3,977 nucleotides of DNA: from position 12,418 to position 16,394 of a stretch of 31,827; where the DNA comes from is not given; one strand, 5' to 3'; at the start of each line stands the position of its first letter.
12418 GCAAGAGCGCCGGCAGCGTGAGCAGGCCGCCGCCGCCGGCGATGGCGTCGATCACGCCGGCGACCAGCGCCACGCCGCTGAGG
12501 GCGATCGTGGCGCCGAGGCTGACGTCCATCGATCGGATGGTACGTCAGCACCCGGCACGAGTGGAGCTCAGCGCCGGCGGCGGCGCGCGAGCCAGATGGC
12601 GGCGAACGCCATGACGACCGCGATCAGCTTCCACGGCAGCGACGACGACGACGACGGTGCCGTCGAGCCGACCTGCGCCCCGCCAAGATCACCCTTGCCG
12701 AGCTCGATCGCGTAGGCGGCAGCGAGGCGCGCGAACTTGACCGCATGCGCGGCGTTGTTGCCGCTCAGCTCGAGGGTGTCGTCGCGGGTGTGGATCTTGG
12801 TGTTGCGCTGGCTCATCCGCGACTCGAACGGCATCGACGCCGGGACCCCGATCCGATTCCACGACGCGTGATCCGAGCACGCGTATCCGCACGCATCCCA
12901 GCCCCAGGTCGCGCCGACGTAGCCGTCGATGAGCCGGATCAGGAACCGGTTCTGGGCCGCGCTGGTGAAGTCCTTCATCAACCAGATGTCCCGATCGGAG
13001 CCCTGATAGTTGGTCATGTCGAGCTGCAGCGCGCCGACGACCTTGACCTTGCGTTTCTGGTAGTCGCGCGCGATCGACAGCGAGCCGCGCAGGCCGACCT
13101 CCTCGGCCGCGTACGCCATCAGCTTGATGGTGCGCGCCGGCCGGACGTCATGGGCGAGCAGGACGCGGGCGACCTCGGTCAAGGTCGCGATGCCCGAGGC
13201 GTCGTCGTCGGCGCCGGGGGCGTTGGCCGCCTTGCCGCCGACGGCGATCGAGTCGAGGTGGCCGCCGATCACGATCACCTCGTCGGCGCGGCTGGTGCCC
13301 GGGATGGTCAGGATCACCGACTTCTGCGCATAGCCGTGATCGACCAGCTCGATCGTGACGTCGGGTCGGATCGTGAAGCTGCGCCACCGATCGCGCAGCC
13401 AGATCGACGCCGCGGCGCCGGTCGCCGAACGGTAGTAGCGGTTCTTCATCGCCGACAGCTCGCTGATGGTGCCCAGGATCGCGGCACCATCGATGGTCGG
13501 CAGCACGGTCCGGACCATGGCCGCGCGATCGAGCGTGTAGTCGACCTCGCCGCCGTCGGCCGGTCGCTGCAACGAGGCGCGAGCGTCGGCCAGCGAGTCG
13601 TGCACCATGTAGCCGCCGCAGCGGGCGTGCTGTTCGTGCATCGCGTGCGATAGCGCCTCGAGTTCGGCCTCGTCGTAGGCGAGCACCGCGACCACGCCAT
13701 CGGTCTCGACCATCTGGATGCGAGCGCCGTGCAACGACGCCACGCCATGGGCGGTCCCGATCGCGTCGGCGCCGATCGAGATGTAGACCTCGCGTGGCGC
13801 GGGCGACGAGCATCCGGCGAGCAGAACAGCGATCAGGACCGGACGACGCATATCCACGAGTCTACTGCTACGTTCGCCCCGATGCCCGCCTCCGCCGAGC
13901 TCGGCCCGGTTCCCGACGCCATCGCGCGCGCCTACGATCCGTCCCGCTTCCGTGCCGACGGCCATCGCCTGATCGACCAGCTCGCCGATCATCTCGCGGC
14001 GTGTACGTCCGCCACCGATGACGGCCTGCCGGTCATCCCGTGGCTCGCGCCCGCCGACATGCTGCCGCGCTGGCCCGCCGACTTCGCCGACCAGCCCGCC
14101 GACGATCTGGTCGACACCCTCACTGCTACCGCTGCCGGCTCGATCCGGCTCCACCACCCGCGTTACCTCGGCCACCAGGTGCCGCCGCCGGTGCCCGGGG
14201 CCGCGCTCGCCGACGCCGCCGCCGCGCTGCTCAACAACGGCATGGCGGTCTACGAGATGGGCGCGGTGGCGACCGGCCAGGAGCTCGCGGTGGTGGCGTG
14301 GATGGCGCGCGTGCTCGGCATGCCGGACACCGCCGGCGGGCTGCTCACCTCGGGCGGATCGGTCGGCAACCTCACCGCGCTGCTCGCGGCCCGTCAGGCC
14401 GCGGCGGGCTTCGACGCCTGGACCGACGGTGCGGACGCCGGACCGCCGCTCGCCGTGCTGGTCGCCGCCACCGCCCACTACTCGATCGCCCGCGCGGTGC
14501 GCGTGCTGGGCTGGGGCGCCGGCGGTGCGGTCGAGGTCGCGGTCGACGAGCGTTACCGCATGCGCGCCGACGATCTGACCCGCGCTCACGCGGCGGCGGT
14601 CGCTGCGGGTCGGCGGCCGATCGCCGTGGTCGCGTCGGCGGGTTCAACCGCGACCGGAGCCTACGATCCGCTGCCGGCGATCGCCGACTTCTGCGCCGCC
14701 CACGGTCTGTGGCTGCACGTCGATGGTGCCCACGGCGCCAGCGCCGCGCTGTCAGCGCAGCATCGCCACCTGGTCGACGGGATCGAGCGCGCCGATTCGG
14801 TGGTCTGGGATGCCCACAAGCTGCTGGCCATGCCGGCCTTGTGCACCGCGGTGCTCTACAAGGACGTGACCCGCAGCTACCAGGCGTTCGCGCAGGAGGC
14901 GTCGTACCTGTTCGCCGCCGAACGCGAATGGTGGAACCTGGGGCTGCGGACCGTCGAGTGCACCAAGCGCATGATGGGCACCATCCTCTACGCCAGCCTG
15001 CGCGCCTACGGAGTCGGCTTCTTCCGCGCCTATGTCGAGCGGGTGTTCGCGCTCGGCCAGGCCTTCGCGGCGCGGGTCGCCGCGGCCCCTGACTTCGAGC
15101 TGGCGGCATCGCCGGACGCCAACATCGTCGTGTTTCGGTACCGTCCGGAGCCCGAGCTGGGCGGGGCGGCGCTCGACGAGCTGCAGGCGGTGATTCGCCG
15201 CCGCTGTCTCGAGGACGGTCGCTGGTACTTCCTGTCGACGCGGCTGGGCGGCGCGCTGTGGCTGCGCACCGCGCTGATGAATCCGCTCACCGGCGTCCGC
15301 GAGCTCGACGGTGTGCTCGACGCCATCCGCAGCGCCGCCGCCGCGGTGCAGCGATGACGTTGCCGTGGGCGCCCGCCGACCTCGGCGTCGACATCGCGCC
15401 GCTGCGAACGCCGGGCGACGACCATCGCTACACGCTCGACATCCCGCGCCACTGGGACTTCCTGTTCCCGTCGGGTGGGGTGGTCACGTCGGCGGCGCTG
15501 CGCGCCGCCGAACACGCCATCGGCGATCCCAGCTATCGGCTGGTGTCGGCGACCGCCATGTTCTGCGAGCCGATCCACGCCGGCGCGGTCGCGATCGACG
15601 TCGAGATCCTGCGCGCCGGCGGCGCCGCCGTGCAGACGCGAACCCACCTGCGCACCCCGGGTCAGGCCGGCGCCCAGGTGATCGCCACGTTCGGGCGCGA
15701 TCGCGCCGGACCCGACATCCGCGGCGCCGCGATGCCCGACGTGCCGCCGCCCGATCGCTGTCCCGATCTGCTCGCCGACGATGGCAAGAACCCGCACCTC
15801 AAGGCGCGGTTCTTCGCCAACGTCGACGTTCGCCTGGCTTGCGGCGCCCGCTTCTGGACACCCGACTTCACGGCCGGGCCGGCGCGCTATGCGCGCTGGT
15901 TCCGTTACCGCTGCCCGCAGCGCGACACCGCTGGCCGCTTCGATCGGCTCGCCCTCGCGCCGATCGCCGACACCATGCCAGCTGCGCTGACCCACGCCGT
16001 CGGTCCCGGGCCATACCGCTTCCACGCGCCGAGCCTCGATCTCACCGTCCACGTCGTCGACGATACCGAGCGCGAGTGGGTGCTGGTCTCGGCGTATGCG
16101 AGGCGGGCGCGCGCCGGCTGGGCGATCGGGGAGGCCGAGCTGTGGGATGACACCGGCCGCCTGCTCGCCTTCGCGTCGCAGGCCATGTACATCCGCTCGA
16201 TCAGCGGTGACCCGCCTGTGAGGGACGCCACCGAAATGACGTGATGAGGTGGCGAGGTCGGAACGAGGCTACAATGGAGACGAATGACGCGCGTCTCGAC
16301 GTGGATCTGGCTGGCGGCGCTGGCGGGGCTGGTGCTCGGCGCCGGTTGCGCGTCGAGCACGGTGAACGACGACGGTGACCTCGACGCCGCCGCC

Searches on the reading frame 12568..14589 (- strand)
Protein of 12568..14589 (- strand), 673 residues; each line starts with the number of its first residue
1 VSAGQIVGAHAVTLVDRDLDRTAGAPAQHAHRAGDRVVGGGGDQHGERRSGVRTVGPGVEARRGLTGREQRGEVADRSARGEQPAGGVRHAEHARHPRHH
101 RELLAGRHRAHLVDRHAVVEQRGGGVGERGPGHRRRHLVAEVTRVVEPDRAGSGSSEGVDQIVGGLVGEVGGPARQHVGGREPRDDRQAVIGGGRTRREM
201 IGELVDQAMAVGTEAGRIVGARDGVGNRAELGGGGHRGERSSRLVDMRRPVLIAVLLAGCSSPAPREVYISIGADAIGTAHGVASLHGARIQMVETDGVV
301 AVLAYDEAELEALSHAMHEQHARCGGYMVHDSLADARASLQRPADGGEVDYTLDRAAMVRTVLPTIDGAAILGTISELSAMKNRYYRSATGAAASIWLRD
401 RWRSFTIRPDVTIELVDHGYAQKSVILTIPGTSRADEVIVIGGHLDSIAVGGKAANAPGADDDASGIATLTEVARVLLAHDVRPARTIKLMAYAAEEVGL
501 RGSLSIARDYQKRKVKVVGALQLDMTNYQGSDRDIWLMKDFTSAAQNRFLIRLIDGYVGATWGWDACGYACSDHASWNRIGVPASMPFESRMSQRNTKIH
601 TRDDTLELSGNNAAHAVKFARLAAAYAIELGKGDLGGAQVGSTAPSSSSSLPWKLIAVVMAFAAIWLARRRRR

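Call 13: search_protein_families(library=pfam, proteins=[window:12568-14589:-], max_evalue=0.001)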
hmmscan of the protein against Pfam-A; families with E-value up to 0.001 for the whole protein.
window:12568-14589:- (673 aa): 2 families
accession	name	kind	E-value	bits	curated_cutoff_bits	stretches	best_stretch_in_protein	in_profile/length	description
PF04389.22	Peptidase_M28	-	8e-34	117.5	21.3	1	425-618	2-186/193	Peptidase family M28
PF01546.33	Peptidase_M20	-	2.4e-07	31.3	24.6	1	455-516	28-90/206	Peptidase family M20/M25/M40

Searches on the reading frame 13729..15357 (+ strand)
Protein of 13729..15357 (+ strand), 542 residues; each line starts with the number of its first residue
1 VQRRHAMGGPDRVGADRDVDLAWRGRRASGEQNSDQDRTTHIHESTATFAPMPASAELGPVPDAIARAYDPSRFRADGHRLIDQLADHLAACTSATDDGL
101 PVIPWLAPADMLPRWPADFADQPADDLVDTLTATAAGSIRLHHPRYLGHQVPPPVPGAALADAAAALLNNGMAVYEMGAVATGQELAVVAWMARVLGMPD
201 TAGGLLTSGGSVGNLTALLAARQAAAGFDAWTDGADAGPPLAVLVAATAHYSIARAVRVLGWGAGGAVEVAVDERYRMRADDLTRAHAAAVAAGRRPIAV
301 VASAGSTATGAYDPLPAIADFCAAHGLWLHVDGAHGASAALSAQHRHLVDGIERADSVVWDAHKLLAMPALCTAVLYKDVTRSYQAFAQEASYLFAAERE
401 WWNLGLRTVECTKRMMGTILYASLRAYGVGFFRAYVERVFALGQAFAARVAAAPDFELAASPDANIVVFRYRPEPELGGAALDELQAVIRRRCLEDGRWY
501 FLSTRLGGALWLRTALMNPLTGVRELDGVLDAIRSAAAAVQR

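Call 13: search_protein_families(library=pfam, proteins=[window:13729-15357:+], max_evalue=0.001)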
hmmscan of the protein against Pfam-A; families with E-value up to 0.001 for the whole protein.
window:13729-15357:+ (542 aa): 1 family
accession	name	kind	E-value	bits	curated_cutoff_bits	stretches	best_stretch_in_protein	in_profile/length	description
PF00282.25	Pyridoxal_deC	-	3.6e-54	184.4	27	1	158-472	54-375/375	Pyridoxal-dependent decarboxylase conserved domain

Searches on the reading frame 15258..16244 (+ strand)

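Call 12: search_protein_families(library=pfam, proteins=[window:15258-16244:+], max_evalue=0.001)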
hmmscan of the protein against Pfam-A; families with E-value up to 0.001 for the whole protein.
window:15258-16244:+ (328 aa): 2 families
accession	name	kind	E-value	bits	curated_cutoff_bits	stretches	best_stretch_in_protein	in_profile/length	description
PF20789.3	4HBT_3C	-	4.9e-22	79.1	24.1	1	165-311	1-139/140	Acyl-CoA thioesterase C-terminal domain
PF13622.12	4HBT_3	-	2.6e-11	44.1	24.3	1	63-146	2-83/83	Acyl-CoA thioesterase N-terminal domain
